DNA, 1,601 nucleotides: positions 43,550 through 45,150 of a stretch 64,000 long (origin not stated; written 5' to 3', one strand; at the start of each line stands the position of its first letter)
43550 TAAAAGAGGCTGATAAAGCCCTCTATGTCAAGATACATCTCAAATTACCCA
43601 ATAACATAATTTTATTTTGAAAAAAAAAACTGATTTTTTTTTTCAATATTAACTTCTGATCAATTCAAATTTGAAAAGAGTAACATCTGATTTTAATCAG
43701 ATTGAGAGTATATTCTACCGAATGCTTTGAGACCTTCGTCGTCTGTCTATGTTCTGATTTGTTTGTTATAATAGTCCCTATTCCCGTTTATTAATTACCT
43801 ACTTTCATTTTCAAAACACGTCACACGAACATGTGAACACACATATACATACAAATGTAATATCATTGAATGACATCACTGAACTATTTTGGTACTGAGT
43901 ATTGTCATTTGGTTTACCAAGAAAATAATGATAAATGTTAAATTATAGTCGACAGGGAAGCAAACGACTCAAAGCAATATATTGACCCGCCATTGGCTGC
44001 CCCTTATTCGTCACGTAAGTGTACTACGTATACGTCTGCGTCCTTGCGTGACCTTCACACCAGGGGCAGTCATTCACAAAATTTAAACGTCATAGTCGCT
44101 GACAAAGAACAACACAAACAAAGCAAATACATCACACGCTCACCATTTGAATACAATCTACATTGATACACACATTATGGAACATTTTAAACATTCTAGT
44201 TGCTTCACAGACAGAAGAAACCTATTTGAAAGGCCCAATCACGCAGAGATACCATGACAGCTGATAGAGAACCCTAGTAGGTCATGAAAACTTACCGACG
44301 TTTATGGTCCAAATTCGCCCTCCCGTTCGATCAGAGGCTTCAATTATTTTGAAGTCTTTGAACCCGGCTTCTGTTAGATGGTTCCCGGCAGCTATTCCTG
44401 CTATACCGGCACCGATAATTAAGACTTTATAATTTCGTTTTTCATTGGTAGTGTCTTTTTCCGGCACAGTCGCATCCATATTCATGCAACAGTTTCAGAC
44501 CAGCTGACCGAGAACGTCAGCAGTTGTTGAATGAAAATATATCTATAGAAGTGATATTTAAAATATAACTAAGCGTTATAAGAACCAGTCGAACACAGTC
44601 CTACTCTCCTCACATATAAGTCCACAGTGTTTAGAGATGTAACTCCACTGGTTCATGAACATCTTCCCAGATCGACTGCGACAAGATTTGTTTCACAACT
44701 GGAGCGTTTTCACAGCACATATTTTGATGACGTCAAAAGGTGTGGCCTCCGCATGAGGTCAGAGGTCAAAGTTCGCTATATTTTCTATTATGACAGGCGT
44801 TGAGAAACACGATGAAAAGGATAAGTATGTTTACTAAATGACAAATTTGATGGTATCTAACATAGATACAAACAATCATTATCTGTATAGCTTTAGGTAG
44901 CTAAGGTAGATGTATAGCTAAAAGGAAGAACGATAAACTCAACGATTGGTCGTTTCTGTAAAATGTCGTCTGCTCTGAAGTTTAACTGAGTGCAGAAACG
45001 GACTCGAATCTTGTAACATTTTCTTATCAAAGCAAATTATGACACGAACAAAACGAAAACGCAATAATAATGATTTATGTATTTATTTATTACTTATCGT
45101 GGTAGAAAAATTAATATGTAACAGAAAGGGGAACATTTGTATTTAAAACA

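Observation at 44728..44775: CRE palindrome plus a perfect DR1 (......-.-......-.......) lie ~250 bp upstream of the polyamine oxidase start codon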

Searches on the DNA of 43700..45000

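Call 55: search_rna_families(source=window, start=43700, end=45000, threshold=evalue, max_evalue=1)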
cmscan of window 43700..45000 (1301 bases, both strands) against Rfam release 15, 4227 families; matches with E-value up to 1: 1.
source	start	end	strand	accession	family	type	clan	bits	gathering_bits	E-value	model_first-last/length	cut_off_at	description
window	44719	44836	+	RF00084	CsrC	Gene; sRNA;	CL00106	12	61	0.65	1-255/255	no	CsrC RNA family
